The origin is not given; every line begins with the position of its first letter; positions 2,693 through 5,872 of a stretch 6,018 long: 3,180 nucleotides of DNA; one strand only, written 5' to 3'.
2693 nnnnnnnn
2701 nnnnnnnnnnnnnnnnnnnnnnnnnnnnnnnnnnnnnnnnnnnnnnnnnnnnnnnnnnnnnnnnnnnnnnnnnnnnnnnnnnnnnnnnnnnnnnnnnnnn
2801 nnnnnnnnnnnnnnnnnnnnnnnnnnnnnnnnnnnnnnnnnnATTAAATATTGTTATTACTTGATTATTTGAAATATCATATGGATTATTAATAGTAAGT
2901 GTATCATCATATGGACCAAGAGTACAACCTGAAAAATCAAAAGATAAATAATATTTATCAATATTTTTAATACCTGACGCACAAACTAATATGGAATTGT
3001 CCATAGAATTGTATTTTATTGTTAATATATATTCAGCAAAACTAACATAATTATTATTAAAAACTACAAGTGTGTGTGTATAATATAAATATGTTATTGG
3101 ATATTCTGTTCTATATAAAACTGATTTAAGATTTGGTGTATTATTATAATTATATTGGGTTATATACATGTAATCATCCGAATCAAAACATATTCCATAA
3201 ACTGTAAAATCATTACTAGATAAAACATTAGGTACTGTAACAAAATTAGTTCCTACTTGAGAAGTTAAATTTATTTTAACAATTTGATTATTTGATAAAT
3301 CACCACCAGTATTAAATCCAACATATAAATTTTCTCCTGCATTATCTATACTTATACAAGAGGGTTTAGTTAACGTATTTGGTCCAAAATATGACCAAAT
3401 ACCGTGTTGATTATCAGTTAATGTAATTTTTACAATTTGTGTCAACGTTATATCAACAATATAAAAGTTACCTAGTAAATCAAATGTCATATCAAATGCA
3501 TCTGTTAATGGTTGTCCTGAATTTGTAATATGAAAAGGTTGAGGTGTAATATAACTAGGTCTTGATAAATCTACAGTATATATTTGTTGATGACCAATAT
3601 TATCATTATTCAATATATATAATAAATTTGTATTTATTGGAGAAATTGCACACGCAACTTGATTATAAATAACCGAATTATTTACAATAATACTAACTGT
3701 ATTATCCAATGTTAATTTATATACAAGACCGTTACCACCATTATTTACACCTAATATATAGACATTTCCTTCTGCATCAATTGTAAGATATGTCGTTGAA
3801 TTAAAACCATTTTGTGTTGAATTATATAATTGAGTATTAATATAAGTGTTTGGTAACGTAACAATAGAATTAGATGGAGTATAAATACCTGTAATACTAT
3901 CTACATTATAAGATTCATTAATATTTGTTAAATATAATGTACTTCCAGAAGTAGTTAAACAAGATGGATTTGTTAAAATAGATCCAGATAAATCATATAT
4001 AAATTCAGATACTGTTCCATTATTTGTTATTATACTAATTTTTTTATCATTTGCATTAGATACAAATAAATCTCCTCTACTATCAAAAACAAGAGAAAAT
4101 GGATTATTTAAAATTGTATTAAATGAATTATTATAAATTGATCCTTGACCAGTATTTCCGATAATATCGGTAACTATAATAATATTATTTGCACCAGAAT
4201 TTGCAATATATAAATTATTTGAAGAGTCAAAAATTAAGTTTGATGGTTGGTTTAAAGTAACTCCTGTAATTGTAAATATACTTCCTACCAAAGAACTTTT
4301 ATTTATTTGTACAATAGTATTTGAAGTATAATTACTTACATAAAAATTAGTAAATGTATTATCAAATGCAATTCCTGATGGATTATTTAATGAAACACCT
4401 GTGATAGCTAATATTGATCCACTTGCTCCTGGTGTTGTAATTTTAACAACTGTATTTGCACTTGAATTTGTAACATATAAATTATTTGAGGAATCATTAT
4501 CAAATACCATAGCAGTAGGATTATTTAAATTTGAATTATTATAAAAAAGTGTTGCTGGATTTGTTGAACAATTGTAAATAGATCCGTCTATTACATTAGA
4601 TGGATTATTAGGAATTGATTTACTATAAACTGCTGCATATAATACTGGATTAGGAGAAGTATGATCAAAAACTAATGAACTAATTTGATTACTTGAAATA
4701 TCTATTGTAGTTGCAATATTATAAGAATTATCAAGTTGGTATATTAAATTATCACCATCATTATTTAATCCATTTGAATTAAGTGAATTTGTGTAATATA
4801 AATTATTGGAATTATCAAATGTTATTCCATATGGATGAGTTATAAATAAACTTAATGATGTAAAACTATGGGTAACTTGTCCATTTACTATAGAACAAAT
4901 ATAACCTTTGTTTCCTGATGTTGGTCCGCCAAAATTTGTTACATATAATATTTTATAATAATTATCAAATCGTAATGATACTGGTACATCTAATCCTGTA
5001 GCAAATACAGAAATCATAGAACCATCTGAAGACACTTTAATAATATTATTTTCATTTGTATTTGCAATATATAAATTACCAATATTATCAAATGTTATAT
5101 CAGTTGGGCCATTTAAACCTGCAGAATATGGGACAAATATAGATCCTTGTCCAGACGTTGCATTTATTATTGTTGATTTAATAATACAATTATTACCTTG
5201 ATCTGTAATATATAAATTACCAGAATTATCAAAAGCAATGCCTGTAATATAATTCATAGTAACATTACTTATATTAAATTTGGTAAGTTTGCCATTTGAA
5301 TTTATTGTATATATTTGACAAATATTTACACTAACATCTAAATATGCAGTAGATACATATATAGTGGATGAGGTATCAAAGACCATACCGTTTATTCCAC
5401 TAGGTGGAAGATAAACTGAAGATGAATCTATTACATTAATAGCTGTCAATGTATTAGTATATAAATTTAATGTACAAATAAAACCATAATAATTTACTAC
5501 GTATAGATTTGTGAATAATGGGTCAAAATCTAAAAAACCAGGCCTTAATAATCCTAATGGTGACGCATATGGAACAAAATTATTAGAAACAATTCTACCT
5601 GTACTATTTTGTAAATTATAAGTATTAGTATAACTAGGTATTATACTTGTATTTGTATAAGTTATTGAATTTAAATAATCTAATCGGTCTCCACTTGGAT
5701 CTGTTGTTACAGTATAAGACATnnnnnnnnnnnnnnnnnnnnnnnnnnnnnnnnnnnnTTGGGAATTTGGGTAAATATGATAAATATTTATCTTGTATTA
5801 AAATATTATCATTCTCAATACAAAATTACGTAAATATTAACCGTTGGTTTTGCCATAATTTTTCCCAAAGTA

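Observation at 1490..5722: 1410-aa protein made of 20 or more NHL-type blades, a probable chain of tandem beta-propellers in a virus-like genome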

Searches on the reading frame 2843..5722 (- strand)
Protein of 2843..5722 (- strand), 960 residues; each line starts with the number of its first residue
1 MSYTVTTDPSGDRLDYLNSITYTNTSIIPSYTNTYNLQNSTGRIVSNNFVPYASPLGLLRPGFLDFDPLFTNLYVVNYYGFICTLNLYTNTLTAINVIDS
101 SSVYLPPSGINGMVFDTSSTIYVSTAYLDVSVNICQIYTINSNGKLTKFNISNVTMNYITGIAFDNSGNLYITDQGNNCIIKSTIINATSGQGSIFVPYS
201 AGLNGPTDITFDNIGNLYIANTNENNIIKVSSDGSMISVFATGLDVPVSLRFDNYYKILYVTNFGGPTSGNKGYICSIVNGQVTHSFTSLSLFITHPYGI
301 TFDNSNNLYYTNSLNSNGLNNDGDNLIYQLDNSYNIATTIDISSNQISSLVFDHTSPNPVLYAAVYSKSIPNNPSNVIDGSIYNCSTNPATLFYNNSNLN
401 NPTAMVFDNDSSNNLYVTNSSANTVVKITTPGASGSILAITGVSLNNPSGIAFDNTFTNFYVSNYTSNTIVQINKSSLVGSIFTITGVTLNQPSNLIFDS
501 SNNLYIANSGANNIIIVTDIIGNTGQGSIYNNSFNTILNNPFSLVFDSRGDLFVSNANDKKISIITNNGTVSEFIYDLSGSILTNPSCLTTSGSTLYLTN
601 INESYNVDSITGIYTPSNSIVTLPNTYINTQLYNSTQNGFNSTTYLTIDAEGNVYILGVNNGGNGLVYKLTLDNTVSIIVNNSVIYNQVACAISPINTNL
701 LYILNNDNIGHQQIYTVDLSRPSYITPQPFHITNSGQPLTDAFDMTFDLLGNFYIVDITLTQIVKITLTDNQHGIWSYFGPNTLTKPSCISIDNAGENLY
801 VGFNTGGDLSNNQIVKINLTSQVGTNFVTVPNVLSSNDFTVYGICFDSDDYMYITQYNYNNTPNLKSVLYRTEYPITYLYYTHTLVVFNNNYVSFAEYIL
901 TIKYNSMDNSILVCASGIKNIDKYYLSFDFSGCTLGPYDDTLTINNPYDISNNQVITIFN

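Call 27: predict_structure(alignment_id=A1)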
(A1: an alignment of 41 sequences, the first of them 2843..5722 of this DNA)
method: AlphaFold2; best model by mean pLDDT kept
length: 960 residues; sequences in the alignment: 41
mean_pLDDT: 85.7   pTM: 0.83
mean pLDDT of the five models: 85.7, 85.1, 85.0, 83.3, 82.6
residues with pLDDT >= 90: 487; 70-90: 358; 50-70: 95; < 50: 20
segments of 3 or more residues with pLDDT < 50: 1-10, 374-376, 950-952
pLDDT, mean of each block of 10 residues (from residue 1): 39 75 85 85 89 85 87 85 87 76 70 90 83 80 85 91 94 95 91 94 95 94 96 90 93 91 75 87 69 81 91 74 85 87 86 89 79 58 92 87 92 91 91 83 95 95 96 96 96 95 94 95 94 73 90 90 90 79 83 91 70 77 88 89 90 92 89 88 92 90 83 89 81 77 92 90 90 90 88 94 90 93 92 79 92 86 69 85 73 60 92 80 90 85 79 74
secondary structure, 60 per line:
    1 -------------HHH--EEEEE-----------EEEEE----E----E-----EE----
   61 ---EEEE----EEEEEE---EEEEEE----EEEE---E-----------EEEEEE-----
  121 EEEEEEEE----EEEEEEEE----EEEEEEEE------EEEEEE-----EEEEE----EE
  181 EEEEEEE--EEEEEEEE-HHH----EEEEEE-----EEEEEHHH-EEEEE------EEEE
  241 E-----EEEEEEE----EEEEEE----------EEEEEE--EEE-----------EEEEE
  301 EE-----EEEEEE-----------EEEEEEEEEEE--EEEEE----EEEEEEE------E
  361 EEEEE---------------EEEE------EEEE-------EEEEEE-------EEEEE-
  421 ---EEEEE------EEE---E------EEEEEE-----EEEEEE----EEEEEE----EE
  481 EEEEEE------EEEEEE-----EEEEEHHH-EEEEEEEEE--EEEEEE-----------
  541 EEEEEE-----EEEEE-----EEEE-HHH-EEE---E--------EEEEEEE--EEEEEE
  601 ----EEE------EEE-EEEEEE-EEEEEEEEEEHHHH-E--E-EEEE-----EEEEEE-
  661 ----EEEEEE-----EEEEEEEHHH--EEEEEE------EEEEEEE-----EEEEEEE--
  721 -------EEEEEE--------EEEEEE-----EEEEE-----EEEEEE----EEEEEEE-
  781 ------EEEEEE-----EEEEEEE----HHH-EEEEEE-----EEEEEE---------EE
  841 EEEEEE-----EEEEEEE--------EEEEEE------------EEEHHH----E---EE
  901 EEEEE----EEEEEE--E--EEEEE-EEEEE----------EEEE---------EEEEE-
elements in order (helices of 4 or more, strands of 3 or more residues): E19-23 E35-39 E64-67 E72-77 E81-86 E91-94 E110-115 E121-128 E133-140 E145-152 E159-164 E170-174 E179-187 E190-197 E206-211 E217-221 E226-230 E237-241 E247-253 E258-263 E274-279 E282-284 E296-302 E308-313 E325-335 E338-342 E347-353 E360-365 E381-384 E391-394 E402-407 E415-419 E424-428 E435-437 E448-453 E459-464 E469-474 E479-486 E493-498 E504-508 E513-521 E524-529 E541-546 E552-556 E562-565 E571-573 E586-592 E595-600 E605-607 E614-616 E618-623 E625-634 H635-638 E645-648 E654-659 E665-670 E676-682 E688-693 E700-706 E712-718 E728-733 E742-747 E753-757 E763-768 E773-779 E787-792 E798-804 E813-818 E824-829 E839-846 E852-858 E867-872 E885-887 E899-905 E910-915 E921-925 E927-931 E942-945 E955-959

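Call 31: fold_search(model_id=the predicted structure, library=pdb)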
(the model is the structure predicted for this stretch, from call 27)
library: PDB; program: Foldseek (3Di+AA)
matches with E <= 10: 1729; with E <= 0.001: 1275
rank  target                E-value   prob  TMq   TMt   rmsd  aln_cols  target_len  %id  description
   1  8s9p_B                2.5e-22  1.00  0.20  0.21  33.8      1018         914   15  1:1:1 agrin/LRP4/MuSK complex (released 2023-05-17)
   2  8em4_A                9.5e-21  1.00  0.20  0.05  36.0      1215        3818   12  Cryo-EM structure of LRP2 at pH 7.5 (released 2023-02-08)
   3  9i3v_B                1.4e-20  1.00  0.20  0.06  36.2      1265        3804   13  Cryo-EM structure of the human LRP2 ectodomain (released 2026-02-04)
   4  9qaw_B                1.9e-20  1.00  0.17  0.06  34.7      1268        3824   10  CryoEM structure of the human LRP2 receptor ectodomain in complex with LRPAP1 (released 2026-03-11)
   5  9cwm_B                3.3e-20  1.00  0.15  0.05  34.1      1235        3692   12  Cryo-EM structure of human Low-density lipoprotein receptor-related protein 2 (released 2025-08-06)
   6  8jx8_A                5.7e-20  1.00  0.20  0.14  36.3      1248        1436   12  rat megalin head (released 2024-06-19)
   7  9cwm_A                5.7e-20  1.00  0.15  0.04  34.4      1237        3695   12  Cryo-EM structure of human Low-density lipoprotein receptor-related protein 2 (released 2025-08-06)
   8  8jx8_B                8.2e-20  1.00  0.20  0.14  36.1      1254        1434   12  rat megalin head (released 2024-06-19)
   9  8em7_A                8.6e-20  1.00  0.22  0.05  34.0      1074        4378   14  Cryo-EM structure of LRP2 at pH 5.2 (released 2023-02-08)
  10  8jut_A                1.1e-19  1.00  0.21  0.05  33.8      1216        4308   13  rat megalin RAP complex (released 2024-06-19)
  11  9qaw_A                1.8e-19  1.00  0.21  0.06  36.9      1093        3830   15  CryoEM structure of the human LRP2 receptor ectodomain in complex with LRPAP1 (released 2026-03-11)
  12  8jxe_A                2.7e-19  1.00  0.20  0.14  32.8      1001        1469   14  rat megalin RAP complex head (released 2024-06-19)
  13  9i3v_A                3.9e-19  1.00  0.19  0.05  35.3      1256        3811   14  Cryo-EM structure of the human LRP2 ectodomain (released 2026-02-04)
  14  8jxe_B                1.2e-18  1.00  0.21  0.14  35.6      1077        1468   15  rat megalin RAP complex head (released 2024-06-19)
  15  4tz4_A                4.0e-17  1.00  0.22  0.20  25.2      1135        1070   10  Crystal Structure of Human Cereblon in Complex with DDB1 and Lenalidomide (released 2014-08-06)
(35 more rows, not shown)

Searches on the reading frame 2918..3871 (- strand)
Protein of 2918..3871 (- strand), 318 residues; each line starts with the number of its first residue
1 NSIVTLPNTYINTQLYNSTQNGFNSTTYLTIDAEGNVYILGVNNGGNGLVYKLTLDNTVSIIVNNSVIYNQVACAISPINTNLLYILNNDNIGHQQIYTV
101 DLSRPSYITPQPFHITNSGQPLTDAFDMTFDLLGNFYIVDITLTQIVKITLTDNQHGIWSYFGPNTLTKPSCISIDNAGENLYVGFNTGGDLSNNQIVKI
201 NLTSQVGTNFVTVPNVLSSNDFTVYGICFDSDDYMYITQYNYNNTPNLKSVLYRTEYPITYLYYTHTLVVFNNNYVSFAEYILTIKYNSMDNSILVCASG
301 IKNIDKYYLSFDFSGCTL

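Call 71: search_protein_families(library=pfam, proteins=[window:2918-3871:-], max_evalue=0.1)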
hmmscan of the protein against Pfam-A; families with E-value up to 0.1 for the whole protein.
window:2918-3871:- (318 aa): 2 families
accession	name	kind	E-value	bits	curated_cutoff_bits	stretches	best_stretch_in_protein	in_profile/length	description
PF07494.17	Reg_prop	-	0.015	15.8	20.4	0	223-238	6-21/24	Two component regulator propeller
PF06232.16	ATS3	-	0.024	14.9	27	1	169-261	21-108/125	Embryo-specific protein 3, (ATS3)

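Call 73: search_solved_structures(query=window:2918-3871:-, max_evalue=1)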
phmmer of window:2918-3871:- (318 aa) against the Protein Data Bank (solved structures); distinct sequences matched with E-value up to 1: 4.
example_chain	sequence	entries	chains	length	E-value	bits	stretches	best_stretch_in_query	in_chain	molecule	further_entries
8pkr_A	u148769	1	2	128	0.0016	21.2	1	128-245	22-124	non-specific serine/threonine protein kinase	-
4zcn_A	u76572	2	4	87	0.087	15.5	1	128-204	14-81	nvPizza2-S16S58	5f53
5i1y_A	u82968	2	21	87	0.089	15.4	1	127-204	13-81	nvPizz2a-H16S58 | nvPizza2-H16S58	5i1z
3wwb_A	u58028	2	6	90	0.16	14.6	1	127-200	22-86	Pizza2-SR protein | pizza2sr-pb protein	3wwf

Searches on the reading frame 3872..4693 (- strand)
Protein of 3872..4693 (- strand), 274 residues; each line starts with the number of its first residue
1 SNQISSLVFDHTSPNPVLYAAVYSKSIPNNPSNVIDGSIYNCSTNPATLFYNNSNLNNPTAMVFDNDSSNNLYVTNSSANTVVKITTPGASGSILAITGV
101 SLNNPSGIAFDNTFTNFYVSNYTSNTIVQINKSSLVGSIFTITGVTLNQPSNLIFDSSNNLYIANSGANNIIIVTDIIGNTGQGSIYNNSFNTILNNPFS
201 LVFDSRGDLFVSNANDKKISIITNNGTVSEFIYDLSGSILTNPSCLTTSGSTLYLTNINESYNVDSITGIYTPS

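Call 71: search_protein_families(library=pfam, proteins=[window:3872-4693:-], max_evalue=0.1)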
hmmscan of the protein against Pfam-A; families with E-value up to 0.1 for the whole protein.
window:3872-4693:- (274 aa): 5 families
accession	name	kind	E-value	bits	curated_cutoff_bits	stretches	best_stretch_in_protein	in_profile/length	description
PF24684.1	Vgb_lyase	-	4.9e-07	29.3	50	2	66-211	146-280/290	Virginiamycin B lyase family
PF01436.27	NHL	-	4.7e-05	23.7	20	0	67-84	10-27/28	NHL repeat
PF08450.18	SGL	-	0.00019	21.5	26.3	0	27-164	108-243/246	SMP-30/Gluconolactonase/LRE-like region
PF22122.2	InlK_D2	-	0.031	15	26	1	108-162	22-78/112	Internalin K domain D2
PF07494.17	Reg_prop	-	0.043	14.5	20.4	0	196-213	5-22/24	Two component regulator propeller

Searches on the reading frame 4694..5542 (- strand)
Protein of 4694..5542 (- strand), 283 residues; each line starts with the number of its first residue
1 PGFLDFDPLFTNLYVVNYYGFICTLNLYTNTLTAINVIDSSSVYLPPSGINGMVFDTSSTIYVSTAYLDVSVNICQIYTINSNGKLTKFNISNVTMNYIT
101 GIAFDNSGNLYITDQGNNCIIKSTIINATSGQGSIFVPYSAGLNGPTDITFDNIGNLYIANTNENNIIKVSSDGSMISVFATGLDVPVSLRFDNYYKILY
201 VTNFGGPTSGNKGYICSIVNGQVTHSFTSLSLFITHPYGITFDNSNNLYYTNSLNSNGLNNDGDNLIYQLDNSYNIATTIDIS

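Call 71: search_protein_families(library=pfam, proteins=[window:4694-5542:-], max_evalue=0.1)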
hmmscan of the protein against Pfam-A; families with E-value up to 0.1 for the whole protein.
window:4694-5542:- (283 aa): 9 families
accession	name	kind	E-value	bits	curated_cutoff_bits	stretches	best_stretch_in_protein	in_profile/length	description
PF01436.27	NHL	-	1.1e-09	38.3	20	1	97-120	2-25/28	NHL repeat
PF08450.18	SGL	-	3.1e-08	34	26.3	1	12-202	53-243/246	SMP-30/Gluconolactonase/LRE-like region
PF24684.1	Vgb_lyase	-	3e-05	23.4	50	1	76-178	35-131/290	Virginiamycin B lyase family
PF07494.17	Reg_prop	-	0.00078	19.8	20.4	0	97-113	5-21/24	Two component regulator propeller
PF25021.1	TEN_NHL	-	0.0012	18.3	27.1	0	140-179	257-299/357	Teneurin NHL domain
PF22701.2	Mala_s_1-like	-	0.0022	18.2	27.5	1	143-207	87-150/195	Mal s 1 allergenic protein-like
PF06739.17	SBBP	-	0.0033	17.8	20.5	1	91-113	8-29/38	Beta-propeller repeat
PF06977.17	SdiA-regulated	-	0.0044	16.7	21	0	99-114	225-240/249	SdiA-regulated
PF20067.5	SSL_N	-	0.091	13.1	18.9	0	142-160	19-37/46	Strictosidine synthase-like, N-terminal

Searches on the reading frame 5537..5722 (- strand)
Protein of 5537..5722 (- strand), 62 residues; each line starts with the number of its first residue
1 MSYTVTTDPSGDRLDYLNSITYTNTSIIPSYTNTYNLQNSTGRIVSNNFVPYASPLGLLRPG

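Call 48: search_protein_families(library=pfam, proteins=[window:5537-5722:-], max_evalue=1)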
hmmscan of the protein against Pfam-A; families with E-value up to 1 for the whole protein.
window:5537-5722:- (62 aa): 0 families
